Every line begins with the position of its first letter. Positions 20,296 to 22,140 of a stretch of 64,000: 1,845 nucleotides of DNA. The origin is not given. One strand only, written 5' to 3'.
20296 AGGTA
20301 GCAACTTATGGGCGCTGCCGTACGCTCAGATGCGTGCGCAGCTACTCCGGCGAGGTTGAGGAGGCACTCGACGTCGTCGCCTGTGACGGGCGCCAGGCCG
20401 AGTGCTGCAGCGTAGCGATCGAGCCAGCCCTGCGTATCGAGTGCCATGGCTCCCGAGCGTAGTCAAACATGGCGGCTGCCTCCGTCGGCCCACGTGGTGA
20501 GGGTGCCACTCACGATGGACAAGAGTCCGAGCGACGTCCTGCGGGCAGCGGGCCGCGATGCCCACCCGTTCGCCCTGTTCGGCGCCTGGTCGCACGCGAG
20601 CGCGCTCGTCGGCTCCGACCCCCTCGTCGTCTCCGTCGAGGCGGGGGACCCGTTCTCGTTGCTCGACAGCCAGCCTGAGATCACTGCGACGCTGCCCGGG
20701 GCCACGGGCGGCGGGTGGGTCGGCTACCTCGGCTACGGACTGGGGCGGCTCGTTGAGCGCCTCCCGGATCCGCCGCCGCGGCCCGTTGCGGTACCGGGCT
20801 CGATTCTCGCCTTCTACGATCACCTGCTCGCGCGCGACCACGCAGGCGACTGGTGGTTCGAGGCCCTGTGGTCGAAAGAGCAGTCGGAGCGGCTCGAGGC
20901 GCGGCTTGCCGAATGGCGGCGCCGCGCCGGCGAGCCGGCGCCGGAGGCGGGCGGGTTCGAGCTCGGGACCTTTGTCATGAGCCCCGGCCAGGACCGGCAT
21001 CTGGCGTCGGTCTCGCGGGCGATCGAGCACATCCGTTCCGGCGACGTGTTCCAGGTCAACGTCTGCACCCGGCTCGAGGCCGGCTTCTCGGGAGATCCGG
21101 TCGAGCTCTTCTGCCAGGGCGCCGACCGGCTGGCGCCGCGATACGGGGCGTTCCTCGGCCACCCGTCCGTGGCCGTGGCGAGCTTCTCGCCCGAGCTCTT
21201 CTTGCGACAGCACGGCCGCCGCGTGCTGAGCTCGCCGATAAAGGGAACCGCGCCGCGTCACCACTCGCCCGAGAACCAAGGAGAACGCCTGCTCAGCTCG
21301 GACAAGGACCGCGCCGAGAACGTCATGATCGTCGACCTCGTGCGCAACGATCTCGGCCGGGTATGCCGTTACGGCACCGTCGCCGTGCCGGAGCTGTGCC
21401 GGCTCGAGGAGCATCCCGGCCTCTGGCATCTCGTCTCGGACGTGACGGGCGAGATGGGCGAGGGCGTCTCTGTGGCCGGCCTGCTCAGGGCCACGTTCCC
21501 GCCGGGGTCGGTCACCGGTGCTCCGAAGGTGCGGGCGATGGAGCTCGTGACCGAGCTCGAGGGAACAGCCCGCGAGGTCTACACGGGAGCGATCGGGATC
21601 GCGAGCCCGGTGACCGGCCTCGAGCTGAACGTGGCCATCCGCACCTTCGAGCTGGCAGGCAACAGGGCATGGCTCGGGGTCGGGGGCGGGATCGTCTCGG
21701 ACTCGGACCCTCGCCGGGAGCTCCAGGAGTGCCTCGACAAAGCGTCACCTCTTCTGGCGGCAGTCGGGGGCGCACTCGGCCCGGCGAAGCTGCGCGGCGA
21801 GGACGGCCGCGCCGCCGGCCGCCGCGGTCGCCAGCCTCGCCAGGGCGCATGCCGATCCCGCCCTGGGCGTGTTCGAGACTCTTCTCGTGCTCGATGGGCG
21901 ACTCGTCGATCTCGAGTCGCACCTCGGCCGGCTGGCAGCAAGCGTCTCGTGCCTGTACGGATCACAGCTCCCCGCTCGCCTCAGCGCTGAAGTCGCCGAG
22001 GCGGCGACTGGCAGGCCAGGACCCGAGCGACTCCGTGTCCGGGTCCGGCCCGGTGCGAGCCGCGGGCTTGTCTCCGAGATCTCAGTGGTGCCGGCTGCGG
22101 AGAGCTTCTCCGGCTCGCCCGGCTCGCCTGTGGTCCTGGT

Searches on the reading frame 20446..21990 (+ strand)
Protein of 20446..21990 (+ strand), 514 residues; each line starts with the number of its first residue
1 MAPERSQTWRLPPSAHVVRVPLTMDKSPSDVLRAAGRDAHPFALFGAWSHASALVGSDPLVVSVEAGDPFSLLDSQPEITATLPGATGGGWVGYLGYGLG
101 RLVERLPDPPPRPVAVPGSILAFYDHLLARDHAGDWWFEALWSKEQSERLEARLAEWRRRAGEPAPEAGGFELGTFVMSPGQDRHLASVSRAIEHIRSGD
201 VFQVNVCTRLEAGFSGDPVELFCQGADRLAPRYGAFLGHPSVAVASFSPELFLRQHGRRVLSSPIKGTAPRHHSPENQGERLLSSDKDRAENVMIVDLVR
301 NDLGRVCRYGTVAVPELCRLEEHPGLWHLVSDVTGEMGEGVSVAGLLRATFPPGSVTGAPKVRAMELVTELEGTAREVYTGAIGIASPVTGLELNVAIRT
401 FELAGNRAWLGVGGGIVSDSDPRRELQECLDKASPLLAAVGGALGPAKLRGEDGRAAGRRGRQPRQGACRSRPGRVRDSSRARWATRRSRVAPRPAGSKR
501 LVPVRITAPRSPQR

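Call 38: search_protein_families(library=pfam, proteins=[window:20446-21990:+], max_evalue=0.00001)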
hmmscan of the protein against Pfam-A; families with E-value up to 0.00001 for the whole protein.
window:20446-21990:+ (514 aa): 2 families
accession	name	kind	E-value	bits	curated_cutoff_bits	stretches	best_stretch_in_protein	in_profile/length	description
PF00425.24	Chorismate_bind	-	2.9e-77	260.1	27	1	183-432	3-257/257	chorismate binding enzyme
PF04715.19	Anth_synt_I_N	-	2.7e-07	31.4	23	1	84-133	87-134/140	Anthranilate synthase component I, N terminal region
